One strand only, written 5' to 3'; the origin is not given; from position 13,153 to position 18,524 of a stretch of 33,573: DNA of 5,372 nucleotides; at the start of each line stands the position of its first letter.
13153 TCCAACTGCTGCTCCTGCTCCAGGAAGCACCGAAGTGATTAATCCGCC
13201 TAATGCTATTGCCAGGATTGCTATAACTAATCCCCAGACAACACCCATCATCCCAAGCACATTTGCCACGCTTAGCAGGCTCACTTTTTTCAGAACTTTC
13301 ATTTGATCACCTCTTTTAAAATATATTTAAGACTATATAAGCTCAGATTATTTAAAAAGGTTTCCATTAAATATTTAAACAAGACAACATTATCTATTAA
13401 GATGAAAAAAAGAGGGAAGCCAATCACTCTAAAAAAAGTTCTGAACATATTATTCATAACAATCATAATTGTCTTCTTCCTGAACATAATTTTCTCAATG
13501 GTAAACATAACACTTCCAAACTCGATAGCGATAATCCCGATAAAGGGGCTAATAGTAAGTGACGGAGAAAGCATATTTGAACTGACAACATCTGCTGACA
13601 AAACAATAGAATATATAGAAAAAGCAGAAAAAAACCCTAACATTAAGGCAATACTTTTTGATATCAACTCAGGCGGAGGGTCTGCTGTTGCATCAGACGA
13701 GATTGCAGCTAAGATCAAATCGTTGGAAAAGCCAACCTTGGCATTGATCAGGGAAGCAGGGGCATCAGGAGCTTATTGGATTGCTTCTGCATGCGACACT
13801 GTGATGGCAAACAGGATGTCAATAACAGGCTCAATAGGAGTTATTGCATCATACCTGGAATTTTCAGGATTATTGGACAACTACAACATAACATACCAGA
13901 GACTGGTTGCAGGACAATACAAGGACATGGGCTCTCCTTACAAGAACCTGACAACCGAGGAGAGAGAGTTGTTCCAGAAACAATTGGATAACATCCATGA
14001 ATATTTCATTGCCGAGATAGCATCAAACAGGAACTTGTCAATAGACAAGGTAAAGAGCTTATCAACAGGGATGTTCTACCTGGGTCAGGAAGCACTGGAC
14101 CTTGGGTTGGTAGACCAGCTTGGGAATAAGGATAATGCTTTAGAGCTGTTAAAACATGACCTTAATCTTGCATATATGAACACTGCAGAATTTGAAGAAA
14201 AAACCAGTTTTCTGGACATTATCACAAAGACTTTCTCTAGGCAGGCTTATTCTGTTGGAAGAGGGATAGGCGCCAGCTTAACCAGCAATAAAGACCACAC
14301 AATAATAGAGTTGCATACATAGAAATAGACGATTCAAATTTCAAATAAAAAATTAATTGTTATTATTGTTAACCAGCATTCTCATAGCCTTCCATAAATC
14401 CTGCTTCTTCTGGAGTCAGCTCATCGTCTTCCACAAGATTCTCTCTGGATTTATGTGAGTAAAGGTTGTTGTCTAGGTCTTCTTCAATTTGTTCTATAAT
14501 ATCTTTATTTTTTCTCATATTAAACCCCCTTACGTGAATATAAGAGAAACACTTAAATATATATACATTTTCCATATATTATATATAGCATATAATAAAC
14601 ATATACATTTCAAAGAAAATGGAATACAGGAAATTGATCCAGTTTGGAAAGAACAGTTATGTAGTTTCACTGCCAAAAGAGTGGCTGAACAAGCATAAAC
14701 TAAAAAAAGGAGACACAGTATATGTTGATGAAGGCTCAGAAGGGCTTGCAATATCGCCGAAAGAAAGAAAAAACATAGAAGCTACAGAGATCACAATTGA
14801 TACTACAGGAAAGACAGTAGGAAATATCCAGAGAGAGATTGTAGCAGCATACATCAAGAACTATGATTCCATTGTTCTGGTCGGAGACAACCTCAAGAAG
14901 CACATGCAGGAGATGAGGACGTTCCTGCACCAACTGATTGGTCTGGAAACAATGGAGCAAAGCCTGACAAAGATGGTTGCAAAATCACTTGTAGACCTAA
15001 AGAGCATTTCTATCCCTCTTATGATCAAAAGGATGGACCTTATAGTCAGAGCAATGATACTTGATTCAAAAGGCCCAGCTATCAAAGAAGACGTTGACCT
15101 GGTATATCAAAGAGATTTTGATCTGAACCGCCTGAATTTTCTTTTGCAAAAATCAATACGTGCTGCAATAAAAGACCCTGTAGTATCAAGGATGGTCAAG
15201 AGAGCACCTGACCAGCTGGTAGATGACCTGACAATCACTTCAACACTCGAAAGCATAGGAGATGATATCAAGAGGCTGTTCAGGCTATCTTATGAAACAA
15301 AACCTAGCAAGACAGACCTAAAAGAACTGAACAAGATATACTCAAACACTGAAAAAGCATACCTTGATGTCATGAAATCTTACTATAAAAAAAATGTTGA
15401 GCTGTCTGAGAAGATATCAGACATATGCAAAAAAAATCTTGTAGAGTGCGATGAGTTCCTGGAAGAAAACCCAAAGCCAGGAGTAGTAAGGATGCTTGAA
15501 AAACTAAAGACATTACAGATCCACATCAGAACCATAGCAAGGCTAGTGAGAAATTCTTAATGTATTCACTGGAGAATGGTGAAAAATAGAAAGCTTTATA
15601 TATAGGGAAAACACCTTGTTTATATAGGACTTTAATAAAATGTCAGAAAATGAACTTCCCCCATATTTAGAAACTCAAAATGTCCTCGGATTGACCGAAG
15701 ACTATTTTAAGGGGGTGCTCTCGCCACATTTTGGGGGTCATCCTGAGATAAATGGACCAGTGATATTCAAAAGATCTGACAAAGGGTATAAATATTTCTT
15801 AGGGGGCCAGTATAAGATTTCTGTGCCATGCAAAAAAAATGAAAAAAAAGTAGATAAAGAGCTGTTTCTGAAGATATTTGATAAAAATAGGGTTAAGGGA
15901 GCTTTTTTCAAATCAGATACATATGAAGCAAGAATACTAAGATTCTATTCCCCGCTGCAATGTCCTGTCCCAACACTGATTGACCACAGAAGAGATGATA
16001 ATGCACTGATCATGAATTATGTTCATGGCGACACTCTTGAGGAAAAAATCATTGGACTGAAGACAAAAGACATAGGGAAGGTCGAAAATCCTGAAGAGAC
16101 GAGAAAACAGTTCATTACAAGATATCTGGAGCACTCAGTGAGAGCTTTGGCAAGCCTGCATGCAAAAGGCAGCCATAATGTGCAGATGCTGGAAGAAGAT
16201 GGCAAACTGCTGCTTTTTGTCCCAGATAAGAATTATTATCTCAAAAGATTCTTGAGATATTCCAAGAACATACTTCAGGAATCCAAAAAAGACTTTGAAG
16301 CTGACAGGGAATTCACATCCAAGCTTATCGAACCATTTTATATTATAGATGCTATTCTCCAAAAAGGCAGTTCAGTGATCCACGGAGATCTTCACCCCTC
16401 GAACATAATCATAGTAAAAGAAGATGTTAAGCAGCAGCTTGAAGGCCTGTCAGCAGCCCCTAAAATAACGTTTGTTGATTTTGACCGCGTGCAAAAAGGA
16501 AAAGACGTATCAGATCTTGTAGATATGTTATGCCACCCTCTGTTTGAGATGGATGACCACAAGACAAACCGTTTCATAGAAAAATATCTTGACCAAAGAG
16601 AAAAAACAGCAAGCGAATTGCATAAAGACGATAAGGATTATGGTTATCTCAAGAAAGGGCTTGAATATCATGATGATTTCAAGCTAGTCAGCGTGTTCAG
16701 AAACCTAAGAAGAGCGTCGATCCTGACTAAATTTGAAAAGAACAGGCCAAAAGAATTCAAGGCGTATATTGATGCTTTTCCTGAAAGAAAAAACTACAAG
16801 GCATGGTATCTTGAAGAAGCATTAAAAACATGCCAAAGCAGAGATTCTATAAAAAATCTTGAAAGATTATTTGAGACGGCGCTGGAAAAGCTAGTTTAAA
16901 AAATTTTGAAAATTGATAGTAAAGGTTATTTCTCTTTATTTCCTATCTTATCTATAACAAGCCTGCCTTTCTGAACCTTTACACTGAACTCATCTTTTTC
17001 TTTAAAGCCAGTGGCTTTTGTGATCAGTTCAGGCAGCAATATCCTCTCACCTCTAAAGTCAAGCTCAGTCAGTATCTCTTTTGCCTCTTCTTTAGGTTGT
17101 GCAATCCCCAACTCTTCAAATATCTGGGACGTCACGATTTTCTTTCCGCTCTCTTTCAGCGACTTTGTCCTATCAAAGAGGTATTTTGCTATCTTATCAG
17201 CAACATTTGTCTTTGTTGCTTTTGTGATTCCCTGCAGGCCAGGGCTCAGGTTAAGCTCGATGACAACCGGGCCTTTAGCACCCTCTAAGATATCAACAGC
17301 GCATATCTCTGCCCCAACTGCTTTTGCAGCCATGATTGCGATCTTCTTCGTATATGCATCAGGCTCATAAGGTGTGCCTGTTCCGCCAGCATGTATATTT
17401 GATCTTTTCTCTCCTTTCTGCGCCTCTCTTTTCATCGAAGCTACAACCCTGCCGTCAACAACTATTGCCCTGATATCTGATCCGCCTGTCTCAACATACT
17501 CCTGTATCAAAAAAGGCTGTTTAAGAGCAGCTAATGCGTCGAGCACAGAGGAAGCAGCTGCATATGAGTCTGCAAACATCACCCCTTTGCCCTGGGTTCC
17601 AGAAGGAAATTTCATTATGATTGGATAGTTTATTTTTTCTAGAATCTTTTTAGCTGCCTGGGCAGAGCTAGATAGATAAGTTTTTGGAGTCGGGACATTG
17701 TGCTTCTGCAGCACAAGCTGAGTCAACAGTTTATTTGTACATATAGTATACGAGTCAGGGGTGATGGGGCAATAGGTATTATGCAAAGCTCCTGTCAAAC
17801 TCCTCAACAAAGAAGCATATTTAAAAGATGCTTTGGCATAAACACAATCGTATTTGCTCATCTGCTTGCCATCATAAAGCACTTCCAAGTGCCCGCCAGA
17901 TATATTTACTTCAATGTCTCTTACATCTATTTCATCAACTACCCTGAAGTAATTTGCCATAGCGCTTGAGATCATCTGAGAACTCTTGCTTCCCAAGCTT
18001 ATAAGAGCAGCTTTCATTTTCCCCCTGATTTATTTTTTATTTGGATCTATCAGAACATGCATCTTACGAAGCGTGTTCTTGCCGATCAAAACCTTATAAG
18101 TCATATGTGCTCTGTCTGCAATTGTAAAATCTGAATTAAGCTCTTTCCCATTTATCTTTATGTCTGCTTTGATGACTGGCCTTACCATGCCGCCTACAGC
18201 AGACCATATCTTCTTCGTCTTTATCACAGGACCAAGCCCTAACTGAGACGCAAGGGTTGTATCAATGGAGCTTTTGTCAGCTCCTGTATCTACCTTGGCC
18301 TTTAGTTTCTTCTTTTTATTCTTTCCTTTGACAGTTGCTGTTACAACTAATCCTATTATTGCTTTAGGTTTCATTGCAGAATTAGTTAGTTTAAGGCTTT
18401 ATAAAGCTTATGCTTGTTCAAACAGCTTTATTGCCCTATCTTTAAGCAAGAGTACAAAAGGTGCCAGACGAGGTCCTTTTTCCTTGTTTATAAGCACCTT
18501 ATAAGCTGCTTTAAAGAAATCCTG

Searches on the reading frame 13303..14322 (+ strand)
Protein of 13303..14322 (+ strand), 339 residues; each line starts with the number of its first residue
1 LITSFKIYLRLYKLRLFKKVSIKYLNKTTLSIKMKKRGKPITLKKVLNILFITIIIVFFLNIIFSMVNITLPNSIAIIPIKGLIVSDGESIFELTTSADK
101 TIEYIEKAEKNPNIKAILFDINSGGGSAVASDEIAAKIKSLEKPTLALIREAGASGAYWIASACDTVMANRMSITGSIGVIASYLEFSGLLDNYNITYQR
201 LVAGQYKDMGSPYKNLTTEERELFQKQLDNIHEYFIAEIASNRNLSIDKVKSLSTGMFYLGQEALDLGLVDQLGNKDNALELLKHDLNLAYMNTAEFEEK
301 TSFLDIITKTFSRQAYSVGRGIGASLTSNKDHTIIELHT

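Call 8: search_protein_families(library=pfam, proteins=[window:13303-14322:+])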
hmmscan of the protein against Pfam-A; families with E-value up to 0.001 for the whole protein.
window:13303-14322:+ (339 aa): 3 families
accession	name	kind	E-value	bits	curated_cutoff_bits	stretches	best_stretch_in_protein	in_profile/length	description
PF01343.23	Peptidase_S49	-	3e-44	151.1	24.9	1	139-288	3-152/154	Peptidase family S49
PF25145.1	NfeD1b_N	-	1.1e-06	28.8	40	1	105-182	23-99/189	NfeD1b, N-terminal domain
PF00574.28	CLP_protease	-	9.3e-05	22.8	20.2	0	97-227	29-157/182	Clp protease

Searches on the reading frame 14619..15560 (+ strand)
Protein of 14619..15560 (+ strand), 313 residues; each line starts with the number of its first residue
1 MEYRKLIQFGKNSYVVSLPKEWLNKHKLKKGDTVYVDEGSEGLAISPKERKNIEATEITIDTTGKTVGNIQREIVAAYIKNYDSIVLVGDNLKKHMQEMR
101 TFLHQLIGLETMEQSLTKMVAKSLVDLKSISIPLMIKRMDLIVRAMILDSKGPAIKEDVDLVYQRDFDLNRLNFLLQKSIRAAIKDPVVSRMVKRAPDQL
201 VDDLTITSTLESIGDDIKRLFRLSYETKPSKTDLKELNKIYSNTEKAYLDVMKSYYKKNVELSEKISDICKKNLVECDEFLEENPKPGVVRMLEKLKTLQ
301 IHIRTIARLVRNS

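Call 8: search_protein_families(library=pfam, proteins=[window:14619-15560:+])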
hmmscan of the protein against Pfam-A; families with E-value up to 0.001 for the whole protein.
window:14619-15560:+ (313 aa): 1 family
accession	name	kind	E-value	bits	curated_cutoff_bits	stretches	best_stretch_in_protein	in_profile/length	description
PF04014.23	MazE_antitoxin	-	8e-10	39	24.7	1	9-50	3-45/48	Antidote-toxin recognition MazE, bacterial antitoxin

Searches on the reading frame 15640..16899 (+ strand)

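Call 8: search_protein_families(library=pfam, proteins=[window:15640-16899:+])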
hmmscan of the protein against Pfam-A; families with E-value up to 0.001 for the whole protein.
window:15640-16899:+ (419 aa): 2 families
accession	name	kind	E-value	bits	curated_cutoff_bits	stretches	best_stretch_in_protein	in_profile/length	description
PF01636.29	APH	-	2.7e-06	27.8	23.2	1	95-317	39-226/239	Phosphotransferase enzyme family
PF01163.29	RIO1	-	0.00025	21.2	22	0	71-154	33-109/187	RIO domain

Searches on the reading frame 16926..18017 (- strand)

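Call 8: search_protein_families(library=pfam, proteins=[window:16926-18017:-])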
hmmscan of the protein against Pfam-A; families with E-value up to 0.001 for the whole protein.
window:16926-18017:- (363 aa): 6 families
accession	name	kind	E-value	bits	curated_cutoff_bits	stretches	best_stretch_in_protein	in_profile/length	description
PF08443.16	RimK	-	2e-47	161.7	21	1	94-280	2-188/188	RimK-like ATP-grasp domain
PF02955.21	GSH-S_ATP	-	5e-14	52.6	23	1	102-244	4-152/175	Prokaryotic glutathione synthetase, ATP-grasp domain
PF02655.19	ATP-grasp_3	-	9.9e-09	35.9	23.2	1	93-256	1-154/160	ATP-grasp domain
PF14397.11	ATPgrasp_ST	-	1.9e-08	34.3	31.4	1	90-214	16-173/278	Sugar-transfer associated ATP-grasp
PF02222.28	ATP-grasp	-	2.2e-06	27.9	27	1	102-176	2-77/179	ATP-grasp domain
PF01071.24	GARS_A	-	0.00015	22.1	27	1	95-197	2-110/194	Phosphoribosylglycinamide synthetase, ATP-grasp (A) domain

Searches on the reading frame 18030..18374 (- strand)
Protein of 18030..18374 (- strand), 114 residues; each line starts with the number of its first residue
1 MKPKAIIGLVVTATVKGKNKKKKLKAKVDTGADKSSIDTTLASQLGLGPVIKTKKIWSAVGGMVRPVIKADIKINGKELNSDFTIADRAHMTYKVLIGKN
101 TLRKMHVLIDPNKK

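Call 8: search_protein_families(library=pfam, proteins=[window:18030-18374:-])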
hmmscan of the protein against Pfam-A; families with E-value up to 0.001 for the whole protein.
window:18030-18374:- (114 aa): 5 families
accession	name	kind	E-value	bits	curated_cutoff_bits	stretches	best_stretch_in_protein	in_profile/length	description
PF05618.17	Zn_protease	-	3.8e-15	56.4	27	1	49-114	66-132/138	Putative ATP-dependent zinc protease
PF13975.11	gag-asp_proteas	-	7.2e-08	33.4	28.2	1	20-103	6-91/92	gag-polyprotein putative aspartyl protease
PF09668.16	Asp_protease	-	4.4e-07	30.5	26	1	18-110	15-109/109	Aspartyl protease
PF13650.11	Asp_protease_2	-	2.4e-06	28.6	24.3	1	11-98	1-87/90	Aspartyl protease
PF00077.25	RVP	-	0.00087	20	20.7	0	13-109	9-100/101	Retroviral aspartyl protease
